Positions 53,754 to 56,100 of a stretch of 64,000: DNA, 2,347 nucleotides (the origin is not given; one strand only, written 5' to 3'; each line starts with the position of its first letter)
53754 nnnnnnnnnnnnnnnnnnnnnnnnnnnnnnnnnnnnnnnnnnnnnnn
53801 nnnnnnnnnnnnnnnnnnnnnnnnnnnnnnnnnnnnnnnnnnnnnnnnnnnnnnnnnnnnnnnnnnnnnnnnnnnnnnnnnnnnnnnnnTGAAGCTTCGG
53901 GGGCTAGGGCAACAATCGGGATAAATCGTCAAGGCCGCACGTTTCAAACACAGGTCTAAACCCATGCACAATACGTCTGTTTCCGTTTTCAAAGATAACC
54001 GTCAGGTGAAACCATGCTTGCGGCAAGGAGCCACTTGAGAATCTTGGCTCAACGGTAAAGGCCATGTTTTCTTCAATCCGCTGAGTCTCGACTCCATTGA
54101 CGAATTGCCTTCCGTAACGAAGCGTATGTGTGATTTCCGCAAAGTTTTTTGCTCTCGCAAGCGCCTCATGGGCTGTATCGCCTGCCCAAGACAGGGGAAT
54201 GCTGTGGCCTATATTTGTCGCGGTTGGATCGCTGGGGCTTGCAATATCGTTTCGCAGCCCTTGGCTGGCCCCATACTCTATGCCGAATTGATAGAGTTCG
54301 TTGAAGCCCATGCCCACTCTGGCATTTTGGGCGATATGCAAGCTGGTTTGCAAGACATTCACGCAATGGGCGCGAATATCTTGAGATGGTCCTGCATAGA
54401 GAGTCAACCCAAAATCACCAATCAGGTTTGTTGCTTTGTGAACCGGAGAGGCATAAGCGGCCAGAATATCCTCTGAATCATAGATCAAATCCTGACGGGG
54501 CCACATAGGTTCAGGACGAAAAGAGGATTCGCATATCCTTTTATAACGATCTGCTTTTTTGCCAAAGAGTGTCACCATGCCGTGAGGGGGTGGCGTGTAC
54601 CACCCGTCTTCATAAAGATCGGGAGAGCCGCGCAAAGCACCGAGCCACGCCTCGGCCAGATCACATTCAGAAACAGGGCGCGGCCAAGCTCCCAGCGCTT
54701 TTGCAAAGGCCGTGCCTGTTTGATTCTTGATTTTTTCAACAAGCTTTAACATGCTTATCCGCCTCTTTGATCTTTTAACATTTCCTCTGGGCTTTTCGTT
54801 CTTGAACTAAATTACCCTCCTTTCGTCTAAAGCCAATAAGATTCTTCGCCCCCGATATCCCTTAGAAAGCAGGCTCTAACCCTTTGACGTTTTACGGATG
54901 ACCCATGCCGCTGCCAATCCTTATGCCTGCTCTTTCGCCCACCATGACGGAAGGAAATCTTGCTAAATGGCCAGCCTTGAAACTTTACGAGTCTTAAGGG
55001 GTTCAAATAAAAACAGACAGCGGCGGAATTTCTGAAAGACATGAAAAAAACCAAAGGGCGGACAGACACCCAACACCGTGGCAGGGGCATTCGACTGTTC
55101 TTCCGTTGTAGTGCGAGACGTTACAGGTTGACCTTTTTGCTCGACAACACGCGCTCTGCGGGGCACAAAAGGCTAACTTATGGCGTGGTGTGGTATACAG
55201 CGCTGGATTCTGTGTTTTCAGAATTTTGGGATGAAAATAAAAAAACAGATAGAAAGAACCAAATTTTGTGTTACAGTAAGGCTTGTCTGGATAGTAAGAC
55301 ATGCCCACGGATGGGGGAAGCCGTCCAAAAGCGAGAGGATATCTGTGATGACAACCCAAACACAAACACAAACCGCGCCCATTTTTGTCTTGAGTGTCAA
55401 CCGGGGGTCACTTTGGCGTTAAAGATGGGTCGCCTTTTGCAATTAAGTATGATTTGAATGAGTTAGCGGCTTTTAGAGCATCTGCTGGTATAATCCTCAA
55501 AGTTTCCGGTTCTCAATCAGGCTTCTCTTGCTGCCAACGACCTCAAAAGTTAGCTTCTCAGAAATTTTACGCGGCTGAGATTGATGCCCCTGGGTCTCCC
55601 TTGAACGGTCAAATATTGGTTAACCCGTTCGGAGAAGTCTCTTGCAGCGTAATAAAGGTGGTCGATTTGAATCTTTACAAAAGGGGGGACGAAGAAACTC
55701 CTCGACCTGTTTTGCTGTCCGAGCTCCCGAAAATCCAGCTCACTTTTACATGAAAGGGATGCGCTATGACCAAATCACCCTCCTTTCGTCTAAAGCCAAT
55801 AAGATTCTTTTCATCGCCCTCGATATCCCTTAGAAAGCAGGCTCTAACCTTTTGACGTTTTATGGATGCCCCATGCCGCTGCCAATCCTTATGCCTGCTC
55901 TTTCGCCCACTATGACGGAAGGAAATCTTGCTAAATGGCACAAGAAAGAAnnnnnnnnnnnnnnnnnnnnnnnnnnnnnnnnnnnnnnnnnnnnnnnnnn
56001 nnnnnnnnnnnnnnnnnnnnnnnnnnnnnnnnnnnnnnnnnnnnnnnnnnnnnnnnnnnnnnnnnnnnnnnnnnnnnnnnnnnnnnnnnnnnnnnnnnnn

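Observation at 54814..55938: An 0.8-kb A/T-richer insertion flanked by roughly 157-bp imperfect direct repeats that duplicate the pdhC leader and first 23 codons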

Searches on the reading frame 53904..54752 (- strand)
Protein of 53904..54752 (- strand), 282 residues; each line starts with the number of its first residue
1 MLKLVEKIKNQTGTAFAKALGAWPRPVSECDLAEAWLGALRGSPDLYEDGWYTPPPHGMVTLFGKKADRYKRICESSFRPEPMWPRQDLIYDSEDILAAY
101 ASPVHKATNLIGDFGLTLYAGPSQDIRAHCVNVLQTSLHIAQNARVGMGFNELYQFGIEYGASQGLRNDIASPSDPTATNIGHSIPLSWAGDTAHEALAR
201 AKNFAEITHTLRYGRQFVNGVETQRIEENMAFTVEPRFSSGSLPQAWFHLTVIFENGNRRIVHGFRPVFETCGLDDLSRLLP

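Call 13: search_protein_families(library=pfam, proteins=[window:53904-54752:-], max_evalue=1)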
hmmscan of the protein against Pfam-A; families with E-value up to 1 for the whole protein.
window:53904-54752:- (282 aa): 1 family
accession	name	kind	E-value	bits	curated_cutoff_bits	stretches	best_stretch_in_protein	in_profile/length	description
PF00557.29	Peptidase_M24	-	3.9e-05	23.9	23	1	71-239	50-190/208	Metallopeptidase family M24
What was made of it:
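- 53904..54752 (-): Left flank: a 282-aa peptidase-M24-like gene, divergent from pdhC. It has low GC3 (0.49) and a low codon score. Weak Pfam PF00557 hit (call 13).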

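Call 27: find_encoding_contigs(protein=window:53904-54752:-, flank=10000, max_places=10)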
Protein window:53904-54752:- (282 aa): 6 contigs read that carry it; 2 places shown.
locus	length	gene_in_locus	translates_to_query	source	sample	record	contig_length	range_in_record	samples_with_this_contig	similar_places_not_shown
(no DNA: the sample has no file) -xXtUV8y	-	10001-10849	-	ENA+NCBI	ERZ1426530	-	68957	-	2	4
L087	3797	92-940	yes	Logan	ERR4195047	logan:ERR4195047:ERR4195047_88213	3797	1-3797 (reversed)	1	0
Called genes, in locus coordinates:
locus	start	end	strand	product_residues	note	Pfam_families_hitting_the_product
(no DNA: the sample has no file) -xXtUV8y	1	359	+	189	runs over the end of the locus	-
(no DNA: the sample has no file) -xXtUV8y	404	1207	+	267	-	PF25087:GMPPB_C (weak), PF00132:Hexapep (weak), PF13720:Acetyltransf_11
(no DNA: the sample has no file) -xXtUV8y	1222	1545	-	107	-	PF04977:DivIC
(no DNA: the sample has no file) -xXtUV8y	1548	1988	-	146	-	PF00075:RNase_H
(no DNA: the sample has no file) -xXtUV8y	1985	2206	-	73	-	PF13467:RHH_4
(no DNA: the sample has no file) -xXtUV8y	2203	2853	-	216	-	PF00834:Ribul_P_3_epim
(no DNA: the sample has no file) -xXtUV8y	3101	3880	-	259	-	PF18312:ScsC_N, PF13462:Thioredoxin_4, PF13098:Thioredoxin_2 (weak), PF01323:DSBA, PF13743:Thioredoxin_5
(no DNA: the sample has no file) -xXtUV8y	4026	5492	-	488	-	PF03659:Glyco_hydro_71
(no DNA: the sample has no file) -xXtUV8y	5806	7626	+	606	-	PF13522:GATase_6, PF13537:GATase_7, PF01380:SIS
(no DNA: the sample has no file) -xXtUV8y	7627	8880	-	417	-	PF00364:Biotin_lipoyl, PF25997:BSH_YhbJ, PF02817:E3_binding, PF00198:2-oxoacid_dh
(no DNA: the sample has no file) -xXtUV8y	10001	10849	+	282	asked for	-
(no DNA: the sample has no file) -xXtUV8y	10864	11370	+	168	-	PF04390:LptE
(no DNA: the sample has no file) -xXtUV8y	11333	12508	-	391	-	PF21016:RlmN_N, PF04055:Radical_SAM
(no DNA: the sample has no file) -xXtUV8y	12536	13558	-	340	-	PF00348:polyprenyl_synt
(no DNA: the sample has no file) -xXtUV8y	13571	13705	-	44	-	-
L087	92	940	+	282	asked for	-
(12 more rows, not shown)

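Call 47: search_protein_families(library=ncbifam, proteins=[window:53904-54752:-], max_evalue=1)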
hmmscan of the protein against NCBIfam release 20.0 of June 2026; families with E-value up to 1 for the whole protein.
window:53904-54752:- (282 aa): 0 families

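Call 48: find_homologous_proteins(query=window:53904-54752:-, max_evalue=0.00001)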
Query window:53904-54752:- (282 aa): 31 proteins with E <= 0.00001 among 1346 candidates.
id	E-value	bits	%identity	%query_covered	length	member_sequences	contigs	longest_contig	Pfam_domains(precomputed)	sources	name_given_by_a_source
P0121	3.6e-193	658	100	100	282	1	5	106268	-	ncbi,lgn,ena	-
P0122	4.8e-140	484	72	100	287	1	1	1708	PF00557.30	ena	-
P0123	1.8e-108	380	70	81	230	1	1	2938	PF00557.30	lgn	-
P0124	3.0e-107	376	58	99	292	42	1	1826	PF00557.30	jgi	jgi:hypothetical protein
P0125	1.1e-105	371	57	100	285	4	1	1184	PF00557.30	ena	-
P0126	1.2e-102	361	56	100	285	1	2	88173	PF00557.30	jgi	-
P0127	8.6e-99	349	53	100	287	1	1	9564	PF00557.30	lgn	-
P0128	1.6e-98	348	55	100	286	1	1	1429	PF00557.30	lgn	-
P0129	6.2e-98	346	54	100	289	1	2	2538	PF00557.30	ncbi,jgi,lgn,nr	ncbi:MAG: aminopeptidase P family protein [Alphaproteobacteria bacterium]|nr:aminopeptidase P family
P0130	1.3e-96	342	55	99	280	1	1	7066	PF00557.30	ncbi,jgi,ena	jgi:Xaa-Pro aminopeptidase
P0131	2.2e-94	334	53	100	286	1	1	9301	PF00557.30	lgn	-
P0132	7.7e-94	332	54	100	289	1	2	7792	PF00557.30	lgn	-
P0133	2.8e-93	331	53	99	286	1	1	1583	PF00557.30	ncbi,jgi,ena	jgi:hypothetical protein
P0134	3.0e-89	317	53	99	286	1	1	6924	PF00557.30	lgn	-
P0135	4.8e-88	313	49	99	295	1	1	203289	PF00557.30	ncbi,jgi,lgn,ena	jgi:hypothetical protein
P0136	8.9e-83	296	49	98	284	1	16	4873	PF00557.30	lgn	-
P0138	1.9e-79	285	45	100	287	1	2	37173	PF00557.30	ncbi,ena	-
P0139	4.2e-77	277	50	93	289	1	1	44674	PF00557.30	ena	-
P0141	2.1e-51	193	38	97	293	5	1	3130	PF00557.30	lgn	-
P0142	2.1e-43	167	41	79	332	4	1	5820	PF00557.30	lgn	-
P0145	5.9e-42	162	35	89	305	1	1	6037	PF00557.30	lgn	-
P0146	4.0e-41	159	34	98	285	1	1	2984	PF00557.30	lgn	-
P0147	1.4e-40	158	35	97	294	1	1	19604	PF00557.30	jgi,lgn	-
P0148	1.1e-36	145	32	98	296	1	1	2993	PF00557.30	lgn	-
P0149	8.6e-36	142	34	85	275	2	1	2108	PF00557.30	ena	-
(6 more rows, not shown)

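Call 49: find_encoding_contigs(protein=P0126, flank=10000, max_places=2)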
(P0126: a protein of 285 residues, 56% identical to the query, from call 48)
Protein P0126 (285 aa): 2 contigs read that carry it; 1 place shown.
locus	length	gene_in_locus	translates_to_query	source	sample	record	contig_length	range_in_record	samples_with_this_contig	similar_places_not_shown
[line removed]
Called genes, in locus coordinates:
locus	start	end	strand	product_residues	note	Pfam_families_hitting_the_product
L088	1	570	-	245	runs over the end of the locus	PF00106:adh_short, PF05368:NmrA (faint), PF08659:KR, PF01370:Epimerase (weak), PF03435:Sacchrp_dh_NADP (faint), PF03807:F420_oxidored (faint), PF13460:NAD_binding_10, PF13561:adh_short_C2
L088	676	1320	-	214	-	PF06035:Peptidase_C93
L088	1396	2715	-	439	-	PF00815:Histidinol_dh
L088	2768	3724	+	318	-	PF00117:GATase, PF01174:SNO (faint), PF00117:GATase (weak)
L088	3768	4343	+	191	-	PF00583:Acetyltransf_1, PF13673:Acetyltransf_10, PF13508:Acetyltransf_7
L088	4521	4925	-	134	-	-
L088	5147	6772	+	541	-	PF00587:tRNA-synt_2b, PF03129:HGTP_anticodon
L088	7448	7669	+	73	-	PF13560:HTH_31, PF12844:HTH_19, PF01381:HTH_3, PF13443:HTH_26 (weak)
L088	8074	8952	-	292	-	PF25145:NfeD1b_N (weak), PF01343:Peptidase_S49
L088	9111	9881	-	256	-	PF01170:UPF0020, PF05175:MTS, PF02475:TRM5-TYW2_MTfase (weak), PF06325:PrmA (weak), PF13847:Methyltransf_31, PF08241:Methyltransf_11 (weak), PF08242:Methyltransf_12 (weak), PF13649:Methyltransf_25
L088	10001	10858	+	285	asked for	PF00557:Peptidase_M24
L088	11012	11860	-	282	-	-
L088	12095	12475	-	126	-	PF00903:Glyoxalase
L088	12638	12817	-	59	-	-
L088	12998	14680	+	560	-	PF02771:Acyl-CoA_dh_N, PF02770:Acyl-CoA_dh_M, PF00441:Acyl-CoA_dh_1, PF22924:ACOX_C_alpha1, PF08028:Acyl-CoA_dh_2, PF12806:Acyl-CoA_dh_C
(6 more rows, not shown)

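Call 50: find_encoding_contigs(protein=P0122, flank=10000, max_places=2)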
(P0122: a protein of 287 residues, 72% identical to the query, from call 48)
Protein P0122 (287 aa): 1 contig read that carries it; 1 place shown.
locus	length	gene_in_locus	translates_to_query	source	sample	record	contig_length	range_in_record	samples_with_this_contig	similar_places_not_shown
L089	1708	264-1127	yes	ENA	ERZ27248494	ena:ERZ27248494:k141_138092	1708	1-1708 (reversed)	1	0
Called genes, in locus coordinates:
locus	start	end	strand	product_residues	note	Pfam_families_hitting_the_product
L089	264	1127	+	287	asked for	PF00557:Peptidase_M24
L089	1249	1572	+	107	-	PF08681:TacA1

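Call 51: find_encoding_contigs(protein=P0123, flank=10000, max_places=2)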
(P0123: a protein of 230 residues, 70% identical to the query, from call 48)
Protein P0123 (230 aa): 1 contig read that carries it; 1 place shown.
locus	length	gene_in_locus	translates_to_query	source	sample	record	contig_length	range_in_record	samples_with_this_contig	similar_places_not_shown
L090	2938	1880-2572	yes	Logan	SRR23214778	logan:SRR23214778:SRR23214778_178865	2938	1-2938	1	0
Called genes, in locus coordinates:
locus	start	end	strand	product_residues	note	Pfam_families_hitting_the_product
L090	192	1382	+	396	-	PF13356:Arm-DNA-bind_3, PF22022:Phage_int_M, PF00589:Phage_integrase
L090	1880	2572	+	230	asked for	PF00557:Peptidase_M24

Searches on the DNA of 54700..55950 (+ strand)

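Call 19: search_rna_families(source=window, start=54700, end=55950, threshold=evalue, max_evalue=1)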
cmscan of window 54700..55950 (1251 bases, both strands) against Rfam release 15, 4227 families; matches with E-value up to 1: 1.
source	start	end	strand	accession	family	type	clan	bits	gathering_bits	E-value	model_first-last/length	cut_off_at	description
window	55744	55795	+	RF00979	mir-553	Gene; miRNA;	-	20.2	82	0.84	1-62/62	no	mir-553 microRNA precursor family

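Call 20: search_dna_similar(query=window:54753-55872:+, collection=phages, mode=distant, max_evalue=0.01)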
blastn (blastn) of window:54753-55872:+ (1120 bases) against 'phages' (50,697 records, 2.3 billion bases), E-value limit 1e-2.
No match.

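Call 21: search_dna_similar(query=window:54753-55872:+, collection=plasmids, mode=distant, max_evalue=0.01)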
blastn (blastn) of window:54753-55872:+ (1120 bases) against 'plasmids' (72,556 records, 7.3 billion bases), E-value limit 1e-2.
No match.
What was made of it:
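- Tried and rejected: Phage or plasmid origin. blastn found no match (calls 20, 21).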

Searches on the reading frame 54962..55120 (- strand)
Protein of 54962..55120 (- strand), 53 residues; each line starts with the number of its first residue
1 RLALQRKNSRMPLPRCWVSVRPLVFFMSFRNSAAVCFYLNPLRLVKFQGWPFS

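Call 46: search_protein_families(library=phrogs, proteins=[window:54962-55120:-], max_evalue=1)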
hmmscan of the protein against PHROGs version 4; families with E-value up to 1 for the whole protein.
window:54962-55120:- (53 aa): 0 families

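Call 81: search_protein_families(library=pfam, proteins=[window:54962-55120:-], max_evalue=10)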
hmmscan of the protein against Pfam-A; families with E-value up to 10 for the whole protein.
window:54962-55120:- (53 aa): 0 families

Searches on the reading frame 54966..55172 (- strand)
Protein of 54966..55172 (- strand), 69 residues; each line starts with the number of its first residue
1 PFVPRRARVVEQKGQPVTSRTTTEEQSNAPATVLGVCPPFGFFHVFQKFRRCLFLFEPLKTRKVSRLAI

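Call 46: search_protein_families(library=phrogs, proteins=[window:54966-55172:-], max_evalue=1)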
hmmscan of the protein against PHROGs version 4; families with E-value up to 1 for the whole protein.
window:54966-55172:- (69 aa): 0 families

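Call 47: search_protein_families(library=ncbifam, proteins=[window:54966-55172:-], max_evalue=1)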
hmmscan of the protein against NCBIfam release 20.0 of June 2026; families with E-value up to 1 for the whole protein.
window:54966-55172:- (69 aa): 0 families

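Call 81: search_protein_families(library=pfam, proteins=[window:54966-55172:-], max_evalue=10)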
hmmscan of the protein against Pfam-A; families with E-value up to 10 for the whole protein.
window:54966-55172:- (69 aa): 0 families

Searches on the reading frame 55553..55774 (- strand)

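Call 46: search_protein_families(library=phrogs, proteins=[window:55553-55774:-], max_evalue=1)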
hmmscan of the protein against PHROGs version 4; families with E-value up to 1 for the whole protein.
window:55553-55774:- (74 aa): 0 families

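Call 47: search_protein_families(library=ncbifam, proteins=[window:55553-55774:-], max_evalue=1)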
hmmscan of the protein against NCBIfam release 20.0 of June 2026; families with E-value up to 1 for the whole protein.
window:55553-55774:- (74 aa): 0 families

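Call 81: search_protein_families(library=pfam, proteins=[window:55553-55774:-], max_evalue=10)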
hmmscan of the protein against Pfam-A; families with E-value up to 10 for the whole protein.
window:55553-55774:- (74 aa): 1 family
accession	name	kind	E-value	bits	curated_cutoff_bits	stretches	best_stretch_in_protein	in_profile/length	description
PF00159.23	Hormone_3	-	0.023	15.2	28.7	1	44-62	16-34/36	Pancreatic hormone peptide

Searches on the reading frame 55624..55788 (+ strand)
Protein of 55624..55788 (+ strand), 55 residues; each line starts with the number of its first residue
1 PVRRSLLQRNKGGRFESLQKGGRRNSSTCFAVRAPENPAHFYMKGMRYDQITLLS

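Call 46: search_protein_families(library=phrogs, proteins=[window:55624-55788:+], max_evalue=1)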
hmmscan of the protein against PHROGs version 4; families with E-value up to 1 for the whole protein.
window:55624-55788:+ (55 aa): 0 families

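Call 47: search_protein_families(library=ncbifam, proteins=[window:55624-55788:+], max_evalue=1)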
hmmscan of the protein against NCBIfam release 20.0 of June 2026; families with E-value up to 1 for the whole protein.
window:55624-55788:+ (55 aa): 0 families

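Call 81: search_protein_families(library=pfam, proteins=[window:55624-55788:+], max_evalue=10)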
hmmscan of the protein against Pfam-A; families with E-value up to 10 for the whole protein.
window:55624-55788:+ (55 aa): 1 family
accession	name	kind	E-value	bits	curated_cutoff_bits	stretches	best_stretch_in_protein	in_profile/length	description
PF09145.16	Ubiq-assoc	-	0.18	12.1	27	1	39-51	24-36/44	Ubiquitin-associated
